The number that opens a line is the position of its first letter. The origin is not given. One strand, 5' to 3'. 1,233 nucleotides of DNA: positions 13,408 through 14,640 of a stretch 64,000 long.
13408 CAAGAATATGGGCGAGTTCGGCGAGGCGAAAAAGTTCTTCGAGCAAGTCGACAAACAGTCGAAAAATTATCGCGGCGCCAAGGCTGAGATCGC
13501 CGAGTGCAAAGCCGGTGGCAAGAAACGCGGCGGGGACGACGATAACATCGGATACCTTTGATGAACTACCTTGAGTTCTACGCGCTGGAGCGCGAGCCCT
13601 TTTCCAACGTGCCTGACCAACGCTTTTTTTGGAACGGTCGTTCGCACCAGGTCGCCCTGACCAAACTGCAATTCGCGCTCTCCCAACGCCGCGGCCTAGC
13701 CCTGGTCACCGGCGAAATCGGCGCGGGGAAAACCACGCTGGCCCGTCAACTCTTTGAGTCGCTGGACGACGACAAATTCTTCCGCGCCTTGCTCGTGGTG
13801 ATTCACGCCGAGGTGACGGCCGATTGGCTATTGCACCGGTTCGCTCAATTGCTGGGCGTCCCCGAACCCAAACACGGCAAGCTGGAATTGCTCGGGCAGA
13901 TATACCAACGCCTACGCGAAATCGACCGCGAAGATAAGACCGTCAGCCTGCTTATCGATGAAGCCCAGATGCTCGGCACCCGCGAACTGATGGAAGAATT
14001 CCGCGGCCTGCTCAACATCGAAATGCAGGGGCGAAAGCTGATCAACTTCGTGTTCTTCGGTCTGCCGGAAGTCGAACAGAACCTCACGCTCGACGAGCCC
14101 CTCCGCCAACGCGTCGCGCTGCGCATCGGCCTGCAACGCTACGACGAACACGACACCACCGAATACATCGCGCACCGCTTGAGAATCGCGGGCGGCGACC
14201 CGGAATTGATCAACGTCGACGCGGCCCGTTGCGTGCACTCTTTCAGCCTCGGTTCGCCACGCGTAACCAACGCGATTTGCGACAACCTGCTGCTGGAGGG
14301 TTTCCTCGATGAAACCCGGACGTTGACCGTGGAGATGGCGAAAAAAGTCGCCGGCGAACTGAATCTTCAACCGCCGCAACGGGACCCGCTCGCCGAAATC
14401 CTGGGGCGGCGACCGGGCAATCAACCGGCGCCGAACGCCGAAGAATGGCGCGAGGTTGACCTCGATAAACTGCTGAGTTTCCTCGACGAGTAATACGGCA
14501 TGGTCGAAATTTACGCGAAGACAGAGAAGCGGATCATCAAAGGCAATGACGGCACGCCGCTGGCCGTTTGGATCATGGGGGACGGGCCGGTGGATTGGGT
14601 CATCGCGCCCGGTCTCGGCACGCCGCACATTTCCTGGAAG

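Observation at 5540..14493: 2673-aa acidic TPR megaprotein translationally coupled to an ExeA/GspA-like AAA ATPase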

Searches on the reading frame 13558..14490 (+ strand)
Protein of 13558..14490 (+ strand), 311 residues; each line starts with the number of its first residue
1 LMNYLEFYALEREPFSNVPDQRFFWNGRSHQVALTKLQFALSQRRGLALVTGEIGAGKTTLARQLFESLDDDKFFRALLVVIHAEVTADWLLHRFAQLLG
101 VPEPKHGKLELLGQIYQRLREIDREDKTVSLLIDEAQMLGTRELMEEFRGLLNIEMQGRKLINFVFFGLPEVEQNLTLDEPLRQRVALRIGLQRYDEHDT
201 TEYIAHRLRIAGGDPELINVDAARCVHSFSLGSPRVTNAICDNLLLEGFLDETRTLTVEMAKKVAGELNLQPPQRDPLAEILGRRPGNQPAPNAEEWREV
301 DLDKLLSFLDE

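Call 6: search_protein_families(library=pfam, proteins=[window:13558-14490:+], max_evalue=0.01)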
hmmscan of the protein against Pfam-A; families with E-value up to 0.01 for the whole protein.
window:13558-14490:+ (311 aa): 14 families
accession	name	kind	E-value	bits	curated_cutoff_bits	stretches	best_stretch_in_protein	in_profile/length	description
PF13401.12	AAA_22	-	1.5e-23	84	27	1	44-175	4-129/130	AAA domain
PF13191.12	AAA_16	-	1.8e-07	32.3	32.6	1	27-152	4-156/167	AAA ATPase domain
PF09848.15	SLFN-g3_helicase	-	3.4e-05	23.7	24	1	47-148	3-101/354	Schlafen group 3, DNA/RNA helicase domain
PF01637.24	ATPase_2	-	9.7e-05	22.7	33.2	1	42-145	17-132/225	ATPase domain predominantly from Archaea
PF13604.12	AAA_30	-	0.00024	21.4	27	1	40-145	13-106/191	AAA domain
PF25201.1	nSTAND6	-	0.00048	20.6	27.7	1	33-141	7-115/148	Novel STAND NTPase 6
PF02367.23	TsaE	-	0.0011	19.3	26.6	1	43-70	19-46/128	Threonylcarbamoyl adenosine biosynthesis protein TsaE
PF20720.3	nSTAND3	-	0.0011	19.1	27.2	1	43-74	15-46/155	Novel STAND NTPase 3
PF04851.21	ResIII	-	0.0013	19.1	22.5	1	31-137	9-108/164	Type III restriction enzyme, res subunit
PF00004.35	AAA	-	0.0016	19.3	21.2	1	49-191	2-128/131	ATPase family associated with various cellular activities (AAA)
PF00437.27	T2SSE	-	0.0017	17.5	24.9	1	34-73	131-170/370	Type II/IV secretion system protein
PF13245.12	AAA_19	-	0.0041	17.7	25.1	0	45-144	11-107/134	AAA domain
PF05729.18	NACHT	-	0.0047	17.2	26.7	0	49-84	4-40/167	NACHT domain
PF13173.12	AAA_14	-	0.0078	16.7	27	0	47-139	4-74/129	AAA domain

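Call 7: search_protein_families(library=ncbifam, proteins=[window:13558-14490:+], max_evalue=0.01)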
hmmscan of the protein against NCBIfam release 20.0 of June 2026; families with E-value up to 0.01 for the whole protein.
window:13558-14490:+ (311 aa): 4 families
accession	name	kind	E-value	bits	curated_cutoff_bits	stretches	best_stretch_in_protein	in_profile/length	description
TIGR03015.1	pepcterm_ATPase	hypoth_equivalog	2.4e-57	194.4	324.5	1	4-269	2-267/269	XrtA/PEP-CTERM system-associated ATPase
NF041000.1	ATPase_ComGA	equivalog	0.00069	18.7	300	1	34-70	117-153/267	competence type IV pilus ATPase ComGA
NF000868.0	PRK00080.1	equivalog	0.0061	15.5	282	0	177-240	162-222/330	Holliday junction branch migration DNA helicase RuvB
NF008453.0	PRK11308.1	subfamily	0.0083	15.4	408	0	28-65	32-68/334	dipeptide ABC transporter ATP-binding protein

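Call 10: find_homologous_proteins(query=window:13561-14490:+)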
Query window:13561-14490:+ (310 aa): 5552 proteins with E <= 0.001 among 8000 candidates; the best 120 are listed.
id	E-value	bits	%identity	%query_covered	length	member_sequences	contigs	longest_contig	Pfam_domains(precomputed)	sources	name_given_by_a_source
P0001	6.1e-201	685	99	100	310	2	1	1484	PF13401.13,PF09848.16,PF13191.13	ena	-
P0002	3.3e-148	511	75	100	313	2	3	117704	PF13401.13,PF13191.13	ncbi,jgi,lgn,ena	jgi:type II secretory pathway predicted ATPase ExeA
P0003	2.0e-147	509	75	100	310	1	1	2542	PF13401.13,PF01637.25,PF13191.13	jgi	-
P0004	7.6e-145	500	74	100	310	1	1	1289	PF13401.13,PF13191.13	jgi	jgi:general secretion pathway protein A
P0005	1.1e-144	500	74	100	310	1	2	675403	PF13401.13,PF01637.25,PF13191.13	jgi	jgi:general secretion pathway protein A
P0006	1.0e-141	490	72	100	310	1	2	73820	PF13401.13,PF01637.25,PF13191.13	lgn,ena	-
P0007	3.6e-140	485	72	100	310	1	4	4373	PF13401.13,PF01637.25,PF13191.13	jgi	jgi:type II secretory pathway predicted ATPase ExeA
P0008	7.8e-140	484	73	100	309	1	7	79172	PF13401.13,PF13191.13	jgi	jgi:type II secretory pathway predicted ATPase ExeA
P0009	2.7e-139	482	72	100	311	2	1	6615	PF13401.13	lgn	-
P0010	1.6e-138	480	70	96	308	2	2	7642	PF13401.13,PF09848.16,PF13191.13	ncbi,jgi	jgi:type II secretory pathway predicted ATPase ExeA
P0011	1.8e-132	460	68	100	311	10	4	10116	PF25201.1,PF13604.13,PF13245.13,PF13401.13,PF09848.16,PF01637.25,PF13191.13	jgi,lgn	-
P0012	9.7e-132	457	65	100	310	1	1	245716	PF25201.1,PF13401.13,PF09848.16,PF01637.25,PF13191.13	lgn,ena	-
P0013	1.7e-127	443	65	100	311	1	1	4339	PF25201.1,PF13245.13,PF13401.13,PF09848.16,PF01637.25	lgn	-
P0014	1.9e-127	443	65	100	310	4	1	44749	PF13401.13,PF09848.16,PF13191.13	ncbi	-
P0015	1.3e-126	440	63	100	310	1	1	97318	PF13401.13,PF13191.13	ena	-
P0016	1.4e-124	434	65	100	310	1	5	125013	PF13401.13,PF09848.16,PF13191.13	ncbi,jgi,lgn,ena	jgi:type II secretory pathway predicted ATPase ExeA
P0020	2.3e-97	344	52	100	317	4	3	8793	PF13401.13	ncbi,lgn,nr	ncbi:MAG: AAA family ATPase [Deltaproteobacteria bacterium]|nr:AAA family ATPase [Deltaproteobacteri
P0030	5.6e-93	330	51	100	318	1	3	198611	PF13401.13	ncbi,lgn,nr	ncbi:MAG: AAA family ATPase [Deltaproteobacteria bacterium]|nr:AAA family ATPase [Deltaproteobacteri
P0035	1.9e-90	322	50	100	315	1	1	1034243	PF00004.36,PF13401.13,PF01637.25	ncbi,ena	-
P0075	1.1e-85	306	52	87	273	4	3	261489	PF05729.19,PF00004.36,PF13401.13,PF01637.25,PF07728.21,PF00931.29,PF13191.13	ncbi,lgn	-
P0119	6.4e-85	304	54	87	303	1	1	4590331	PF25201.1,PF13401.13,PF05621.18,PF13191.13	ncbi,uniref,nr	ncbi:ExeA family protein [Anaeromyxobacter paludicola]|uniref:AAA+ ATPase domain-containing protein 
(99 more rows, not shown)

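Call 11: find_encoding_contigs(protein=P0002, flank=10000, max_places=2)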
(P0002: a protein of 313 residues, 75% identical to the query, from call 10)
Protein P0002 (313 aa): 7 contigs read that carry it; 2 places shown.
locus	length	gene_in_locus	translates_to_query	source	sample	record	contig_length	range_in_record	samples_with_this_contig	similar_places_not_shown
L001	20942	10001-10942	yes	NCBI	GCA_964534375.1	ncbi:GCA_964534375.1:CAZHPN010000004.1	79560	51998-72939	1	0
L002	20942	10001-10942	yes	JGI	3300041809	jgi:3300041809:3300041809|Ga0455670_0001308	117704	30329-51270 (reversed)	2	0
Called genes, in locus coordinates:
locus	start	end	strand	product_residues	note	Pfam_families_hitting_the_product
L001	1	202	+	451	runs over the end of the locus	PF13428:TPR_14 (faint), PF14559:TPR_19 (faint)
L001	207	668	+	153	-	PF01220:DHquinase_II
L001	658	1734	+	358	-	PF01321:Creatinase_N, PF00557:Peptidase_M24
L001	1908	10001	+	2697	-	PF00515:TPR_1 (faint), PF07719:TPR_2 (faint), PF13181:TPR_8 (faint), PF13414:TPR_11, PF13428:TPR_14 (faint), PF13431:TPR_17 (faint), PF13432:TPR_16 (faint), PF14559:TPR_19 (weak), +2 more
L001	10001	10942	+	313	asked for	PF13191:AAA_16 (weak), PF13401:AAA_22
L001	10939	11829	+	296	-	PF00561:Abhydrolase_1 (weak), PF12697:Abhydrolase_6, PF12146:Hydrolase_4 (faint), PF08386:Abhydrolase_4 (weak)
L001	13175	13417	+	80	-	-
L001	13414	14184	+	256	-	PF14378:PAP2_3, PF01569:PAP2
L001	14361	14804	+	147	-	-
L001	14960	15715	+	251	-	PF07610:DUF1573, PF22544:HYDIN_VesB_CFA65-like_Ig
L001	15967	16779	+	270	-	PF05853:BKACE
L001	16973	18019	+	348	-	PF26370:KDD_N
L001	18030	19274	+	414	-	PF04055:Radical_SAM, PF12544:LAM_C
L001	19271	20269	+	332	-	-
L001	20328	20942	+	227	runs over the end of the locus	-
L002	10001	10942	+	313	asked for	PF13191:AAA_16 (weak), PF13401:AAA_22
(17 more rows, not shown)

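Call 12: find_encoding_contigs(protein=P0119, flank=10000, max_places=2)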
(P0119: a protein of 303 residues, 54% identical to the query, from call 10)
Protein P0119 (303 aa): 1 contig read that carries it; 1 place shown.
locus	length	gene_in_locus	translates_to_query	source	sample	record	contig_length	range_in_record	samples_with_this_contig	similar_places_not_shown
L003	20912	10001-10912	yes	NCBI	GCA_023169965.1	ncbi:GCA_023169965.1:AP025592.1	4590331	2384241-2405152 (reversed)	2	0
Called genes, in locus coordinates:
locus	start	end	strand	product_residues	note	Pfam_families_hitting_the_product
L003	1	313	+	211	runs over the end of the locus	PF04350:PilO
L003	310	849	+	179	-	PF04351:PilP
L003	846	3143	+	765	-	PF11741:AMIN, PF21305:type_II_gspD_N0 (weak), PF07660:STN, PF03958:Secretin_N, PF00263:Secretin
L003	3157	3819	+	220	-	-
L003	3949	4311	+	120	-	-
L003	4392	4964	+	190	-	PF08207:EFP_N, PF01132:EFP, PF09285:Elong-fact-P_C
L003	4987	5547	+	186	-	PF00364:Biotin_lipoyl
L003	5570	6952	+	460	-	PF00289:Biotin_carb_N, PF02786:CPSase_L_D2, PF02222:ATP-grasp, PF07478:Dala_Dala_lig_C, PF02785:Biotin_carb_C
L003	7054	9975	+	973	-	PF00515:TPR_1 (faint), PF01535:PPR (faint), PF07719:TPR_2 (faint), PF12895:ANAPC3 (faint), PF13174:TPR_6 (faint), PF13414:TPR_11 (weak), PF14559:TPR_19 (weak), PF13371:TPR_9 (weak), +12 more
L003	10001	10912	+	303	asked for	PF05621:TniB (weak), PF13191:AAA_16 (weak), PF25201:nSTAND6 (weak), PF13401:AAA_22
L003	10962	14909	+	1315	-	PF05359:DUF748 (weak), PF27051:TamB_N (faint), PF04357:TamB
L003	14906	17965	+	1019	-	PF07244:POTRA (weak), PF08479:POTRA_2 (faint), PF07244:POTRA, PF01103:Omp85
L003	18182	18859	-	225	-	PF06888:Put_Phosphatase (weak), PF12710:HAD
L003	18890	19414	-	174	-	PF01209:Ubie_methyltran, PF08241:Methyltransf_11, PF08242:Methyltransf_12, PF13489:Methyltransf_23, PF13649:Methyltransf_25, PF13847:Methyltransf_31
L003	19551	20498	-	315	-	PF02541:Ppx-GppA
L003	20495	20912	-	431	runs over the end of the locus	PF04052:TolB_N, PF26550:Tricorn_2nd, PF07676:PD40, PF26549:Tricorn_N, PF26549:Tricorn_N, PF07676:PD40, PF26550:Tricorn_2nd, PF07676:PD40, +6 more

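Call 14: search_protein_families(library=ncbifam, proteins=[L003:7054-9972:+, L003:10001-10909:+, L001:1908-9998:+], max_evalue=0.00001)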
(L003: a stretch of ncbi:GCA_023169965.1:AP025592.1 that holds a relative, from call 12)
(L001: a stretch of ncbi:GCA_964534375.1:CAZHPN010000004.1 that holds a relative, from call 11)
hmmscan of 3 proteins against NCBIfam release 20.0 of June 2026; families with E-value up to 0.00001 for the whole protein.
L003:7054-9972:+ (973 aa): 15 families
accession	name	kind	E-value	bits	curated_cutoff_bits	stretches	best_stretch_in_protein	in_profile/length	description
NF052243.1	T4PFormProtSgmX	equivalog_domain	4.2e-185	618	1800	2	3-442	1-443/1065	type IV pili formation protein SgmX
NF040959.1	MamA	equivalog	1.4e-27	96.5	200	0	175-284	79-202/204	magnetosome protein MamA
TIGR02917.1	PEP_TPR_lipo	equivalog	7.1e-23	80.4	312.2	1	183-292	515-638/899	XrtA/PEP-CTERM system TPR-repeat protein PrsT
TIGR02521.1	type_IV_pilW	equivalog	1.1e-19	70.9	154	0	788-901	60-170/234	type IV pilus biogenesis/stability protein PilW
TIGR02552.1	LcrH_SycD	equivalog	1.1e-13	51.1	104.8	0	6-69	19-82/136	SycD/LcrH family type III secretion system chaperone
NF033762.1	social_mot_Tgl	equivalog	1.6e-12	47.3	225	0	794-855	32-93/252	social motility TPR repeat lipoprotein Tgl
NF047558.1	TPR_END_plus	domain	3.4e-11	42.9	32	0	868-903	1-36/56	TPR end-of-group domain-containing protein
NF052415.1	T3SS_chap_SctY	equivalog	7e-10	39.4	70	0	191-257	30-99/106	type III secretion apparatus assembly chaperone SctY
NF033758.1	gliding_GltE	equivalog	1.8e-09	37.1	225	0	792-862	289-359/411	adventurous gliding motility TPR repeat lipoprotein GltE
NF002725.1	PRK02603.1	equivalog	1.4e-08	35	143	0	14-91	81-152/173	photosystem I assembly protein Ycf3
TIGR02795.1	tol_pal_ybgF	equivalog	2e-08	34.8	90.1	0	10-72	7-72/119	tol-pal system protein YbgF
NF008757.0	PRK11788.1-5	equivalog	3.5e-07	29.7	363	0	12-137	187-306/388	lipopolysaccharide assembly protein LapB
NF033920.0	C39_PA2778_fam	equivalog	9.3e-07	28.5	150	0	169-284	158-253/255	PA2778 family cysteine peptidase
NF047507.1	TPR_BatC_Lepto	exception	1e-06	28.4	175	0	13-63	67-120/214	TPR repeat-containing protein BatC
TIGR03939.1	PGA_TPR_OMP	equivalog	1.5e-06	26.8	366.65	0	187-251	415-479/800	poly-beta-1,6 N-acetyl-D-glucosamine export porin PgaA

L003:10001-10909:+ (303 aa): 1 family
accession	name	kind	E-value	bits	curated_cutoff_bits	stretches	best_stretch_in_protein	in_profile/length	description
TIGR03015.1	pepcterm_ATPase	hypoth_equivalog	5.3e-61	206.4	324.5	1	3-267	2-266/269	XrtA/PEP-CTERM system-associated ATPase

L001:1908-9998:+ (2697 aa): 15 families
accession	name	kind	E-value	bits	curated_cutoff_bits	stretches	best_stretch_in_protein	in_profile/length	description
NF052243.1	T4PFormProtSgmX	equivalog_domain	1.7e-66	225.2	1800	4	37-349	31-338/1065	type IV pili formation protein SgmX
TIGR02917.1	PEP_TPR_lipo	equivalog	1.3e-45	155.6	312.2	1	1311-1456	502-641/899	XrtA/PEP-CTERM system TPR-repeat protein PrsT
NF040959.1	MamA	equivalog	5.4e-31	107.6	200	1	2563-2657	71-159/204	magnetosome protein MamA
TIGR02521.1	type_IV_pilW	equivalog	1e-30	107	154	0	57-131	25-99/234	type IV pilus biogenesis/stability protein PilW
TIGR02795.1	tol_pal_ybgF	equivalog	6.9e-20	71.8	90.1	0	1182-1290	4-112/119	tol-pal system protein YbgF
NF008520.0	PRK11447.1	equivalog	1e-19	69.9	858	0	766-939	386-558/1157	cellulose synthase complex outer membrane protein BcsC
TIGR02552.1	LcrH_SycD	equivalog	2.2e-13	50.1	104.8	0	1580-1649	54-123/136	SycD/LcrH family type III secretion system chaperone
NF040561.1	PrimPol_Msp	equivalog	7.6e-12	44.5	200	0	62-133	24-102/515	CRISPR-associated primase-polymerase type A1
NF011309.0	PRK14720.1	equivalog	7.9e-12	44.1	714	0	570-665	186-282/906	transcription elongation factor GreA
NF008757.0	PRK11788.1-5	equivalog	1.7e-08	34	363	0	879-1016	110-246/388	lipopolysaccharide assembly protein LapB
NF008756.0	PRK11788.1-4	equivalog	5e-08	32.4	474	0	1313-1442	112-240/389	lipopolysaccharide assembly protein LapB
NF033920.0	C39_PA2778_fam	equivalog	5.1e-07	29.4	150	0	996-1093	148-245/255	PA2778 family cysteine peptidase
NF033762.1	social_mot_Tgl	equivalog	2.1e-06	27.3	225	0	2560-2594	28-62/252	social motility TPR repeat lipoprotein Tgl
NF008068.0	PRK10803.1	equivalog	6.1e-06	26.4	383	0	2536-2675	119-255/263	cell division protein CpoB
NF053779.1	BT3442_fam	equivalog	8.1e-06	24.8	940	0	2527-2671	148-290/563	BT3442 family protein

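Call 23: find_related_loci(query=A1, collection=genome_contigs, flank=10000)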
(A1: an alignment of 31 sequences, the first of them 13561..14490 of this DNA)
Query A1 (310 aa) in genome_contigs; peptide patterns used: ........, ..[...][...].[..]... (x = any residue, [..] = any of these).
600 stretches matched a pattern (row limit reached: there are more); 506 encode a relative of the query (tblastn E <= 1e-3); the best 80 are kept; 80 distinct loci.
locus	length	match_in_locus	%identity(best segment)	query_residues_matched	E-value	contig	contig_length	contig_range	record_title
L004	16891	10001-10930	65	1-310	5e-134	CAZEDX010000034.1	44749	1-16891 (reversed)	MAG TPA_asm: uncultured bacterium isolate SRP278314_co2_238 genome assembly, contig: NODE_1200_length_44749_cov_7.138385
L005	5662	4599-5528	68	1-310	3e-132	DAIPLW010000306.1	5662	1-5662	MAG TPA_asm: bacterium isolate CTOTU29523 NODE_7740_length_5662_cov_6.117532, whole genome shotgun sequence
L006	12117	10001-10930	67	1-310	2e-131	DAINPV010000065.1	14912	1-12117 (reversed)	MAG TPA_asm: bacterium isolate CTOTU18531 NODE_4022_length_14912_cov_6.318436, whole genome shotgun sequence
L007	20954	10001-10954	51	1-310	2e-100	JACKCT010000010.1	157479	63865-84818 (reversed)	MAG: Deltaproteobacteria bacterium isolate HK-STAS-FEN-2 HK-STAS-FEN-2_10, whole genome shotgun sequence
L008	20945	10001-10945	50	1-310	2e-96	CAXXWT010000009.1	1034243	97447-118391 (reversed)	MAG: bacterium isolate 2a80452e-9f24-40d4-98e6-f858f42e08c7 genome assembly, contig: contig_9, whole genome shotgun sequ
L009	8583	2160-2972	54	1-271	3e-94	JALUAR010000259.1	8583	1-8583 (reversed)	MAG: Thermodesulfovibrio sp. isolate S141_metabat2_scaf2bin.236 S141_NODE_8604_length_8583_cov_1.593425, whole genome sh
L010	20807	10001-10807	55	1-269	2e-94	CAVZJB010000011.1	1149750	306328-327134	MAG: uncultured delta proteobacterium isolate MFD02416.bin.1.82 genome assembly, contig: contig_20081, whole genome shot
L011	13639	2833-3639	52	1-269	3e-93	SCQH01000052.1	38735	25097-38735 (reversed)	MAG: Nitrospirae bacterium isolate DP16D_bin.48 DP16D_bin.48-50702, whole genome shotgun sequence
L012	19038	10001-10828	53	1-276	5e-93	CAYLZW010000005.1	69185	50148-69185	MAG TPA_asm: uncultured Myxococcales bacterium isolate SRP263527_co1_29 genome assembly, contig: NODE_242_length_69185_c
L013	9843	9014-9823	53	1-270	7e-93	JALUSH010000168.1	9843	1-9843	MAG: Thermodesulfovibrio sp. isolate S146_metabat2_scaf2bin.158_VB S146_NODE_4745_length_9843_cov_2.170749, whole genome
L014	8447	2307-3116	51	1-270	2e-92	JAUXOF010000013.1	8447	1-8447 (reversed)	MAG: Thermodesulfovibrionales bacterium isolate C1_metabat.bin.51 C1_k141_180766, whole genome shotgun sequence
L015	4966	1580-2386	55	1-269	8e-93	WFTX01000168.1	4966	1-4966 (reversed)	MAG: Nitrospirae bacterium isolate S139_46 k151_392334, whole genome shotgun sequence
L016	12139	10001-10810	53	1-270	2e-92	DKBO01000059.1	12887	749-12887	MAG TPA_asm: Nitrospiraceae bacterium UBA6898 UBA6898_contig_10362, whole genome shotgun sequence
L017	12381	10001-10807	51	1-269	4e-92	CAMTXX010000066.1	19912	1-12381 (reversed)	MAG: uncultured Nitrospira sp. isolate G04_MAG_00034 genome assembly, contig: G04_MAG_00034_000000000038, whole genome s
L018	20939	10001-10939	49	1-310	2e-92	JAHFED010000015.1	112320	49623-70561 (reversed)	MAG: Myxococcales bacterium isolate nzgw260 NODE_107_length_112321_cov_5.638574, whole genome shotgun sequence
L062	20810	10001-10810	51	1-270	5e-89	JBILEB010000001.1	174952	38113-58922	MAG: Myxococcaceae bacterium isolate ME2016-07-22_3300044628_group7_bin89 Rohwer_bin1478_scaffold_6_c1, whole genome sho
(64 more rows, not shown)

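Call 35: find_encoding_contigs(protein=P0035, flank=10000, max_places=1)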
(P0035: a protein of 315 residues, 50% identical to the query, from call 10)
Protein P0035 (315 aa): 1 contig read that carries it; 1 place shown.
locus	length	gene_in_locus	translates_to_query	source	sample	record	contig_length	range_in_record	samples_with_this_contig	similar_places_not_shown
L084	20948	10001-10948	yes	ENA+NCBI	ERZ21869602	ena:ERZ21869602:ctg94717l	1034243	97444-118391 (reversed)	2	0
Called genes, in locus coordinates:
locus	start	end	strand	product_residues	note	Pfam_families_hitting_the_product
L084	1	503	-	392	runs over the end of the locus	PF13173:AAA_14, PF13635:DUF4143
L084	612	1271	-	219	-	-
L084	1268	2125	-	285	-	-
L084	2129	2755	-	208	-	-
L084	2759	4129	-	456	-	PF20539:DUF6754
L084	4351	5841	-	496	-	-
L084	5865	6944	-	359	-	-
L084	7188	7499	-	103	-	-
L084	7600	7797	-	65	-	-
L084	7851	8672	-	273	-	PF13229:Beta_helix (weak)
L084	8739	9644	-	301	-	-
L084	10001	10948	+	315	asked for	PF01637:ATPase_2 (weak), PF13401:AAA_22, PF00004:AAA (weak)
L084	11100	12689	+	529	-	PF00041:fn3 (faint)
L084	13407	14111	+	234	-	-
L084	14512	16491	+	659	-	PF01966:HD, PF13487:HD_5, PF01590:GAF, PF13185:GAF_2, PF13492:GAF_3 (weak)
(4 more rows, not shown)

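Call 36: find_encoding_contigs(protein=P0075, flank=10000, max_places=1)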
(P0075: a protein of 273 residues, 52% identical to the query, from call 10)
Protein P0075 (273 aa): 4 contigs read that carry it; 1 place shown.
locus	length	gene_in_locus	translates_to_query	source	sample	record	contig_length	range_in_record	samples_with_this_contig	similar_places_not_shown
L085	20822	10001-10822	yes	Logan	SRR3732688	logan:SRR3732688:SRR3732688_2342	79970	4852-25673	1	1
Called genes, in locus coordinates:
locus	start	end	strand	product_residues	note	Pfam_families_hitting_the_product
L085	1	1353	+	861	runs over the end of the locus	PF01624:MutS_I, PF05188:MutS_II, PF05192:MutS_III, PF05190:MutS_IV, PF00488:MutS_V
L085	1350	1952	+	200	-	PF01121:CoaE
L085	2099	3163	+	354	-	-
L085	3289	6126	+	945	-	PF00133:tRNA-synt_1, PF01406:tRNA-synt_1e (faint), PF09334:tRNA-synt_1g, PF13603:tRNA-synt_1_2 (faint), PF00133:tRNA-synt_1, PF09334:tRNA-synt_1g, PF08264:Anticodon_1, PF10458:Val_tRNA-synt_C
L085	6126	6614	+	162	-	-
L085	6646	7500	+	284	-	PF02749:QRPTase_N, PF01729:QRPTase_C, PF00834:Ribul_P_3_epim (weak)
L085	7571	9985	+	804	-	PF00515:TPR_1 (faint), PF01535:PPR (faint), PF07719:TPR_2 (faint), PF09976:TPR_21 (faint), PF10602:RPN7 (faint), PF13181:TPR_8 (weak), PF14559:TPR_19, PF13414:TPR_11 (weak), +20 more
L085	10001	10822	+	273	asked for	PF13191:AAA_16 (weak), PF00931:NB-ARC (weak), PF01637:ATPase_2, PF13401:AAA_22, PF00004:AAA (weak), PF05729:NACHT (faint), PF07728:AAA_5 (weak)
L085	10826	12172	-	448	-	PF18073:Zn_ribbon_LapB, PF00154:RecA_N (weak), PF13481:AAA_25, PF03796:DnaB_C (weak), PF06745:ATPase, PF23442:DUF7125, PF13541:ChlI, PF05362:Lon_C (weak)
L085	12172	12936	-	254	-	PF08543:Phos_pyr_kin, PF00294:PfkB (weak)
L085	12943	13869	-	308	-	PF13623:SurA_N_2 (faint), PF13624:SurA_N_3, PF09312:SurA_N, PF13145:Rotamase_2, PF00639:Rotamase, PF13616:Rotamase_3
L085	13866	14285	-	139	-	PF22478:DUF6982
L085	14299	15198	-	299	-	PF13623:SurA_N_2, PF13624:SurA_N_3, PF09312:SurA_N, PF13145:Rotamase_2, PF00639:Rotamase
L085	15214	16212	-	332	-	PF00586:AIRS, PF02769:AIRS_C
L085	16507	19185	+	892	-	PF07517:SecA_DEAD, PF01043:SecA_PP_bind, PF21090:P-loop_SecA, PF07516:SecA_SW, PF02810:SEC-C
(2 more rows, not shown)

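Call 43: search_solved_structures(query=A1, max_evalue=0.01)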
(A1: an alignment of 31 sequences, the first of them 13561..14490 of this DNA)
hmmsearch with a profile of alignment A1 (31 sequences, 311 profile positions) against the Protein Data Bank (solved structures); distinct sequences matched with E-value up to 0.01: 6.
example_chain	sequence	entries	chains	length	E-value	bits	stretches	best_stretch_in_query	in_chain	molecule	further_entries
7rzy_1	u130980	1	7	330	0.00019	24.3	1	47-258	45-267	Tn6677 Vibrio cholerae transposon TnsC (VchTnsC)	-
7ufi_1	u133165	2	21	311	0.00035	23.5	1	47-258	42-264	VchTnsC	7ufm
1in5_A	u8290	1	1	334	0.0013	21.6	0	177-275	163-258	HOLLIDAY JUNCTION DNA HELICASE RUVB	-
1in4_A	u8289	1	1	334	0.0013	21.6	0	177-275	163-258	HOLLIDAY JUNCTION DNA HELICASE RUVB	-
1in8_A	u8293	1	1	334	0.0014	21.4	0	177-275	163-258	HOLLIDAY JUNCTION DNA HELICASE RUVB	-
1in6_A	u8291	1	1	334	0.0061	19.4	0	177-275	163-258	HOLLIDAY JUNCTION DNA HELICASE RUVB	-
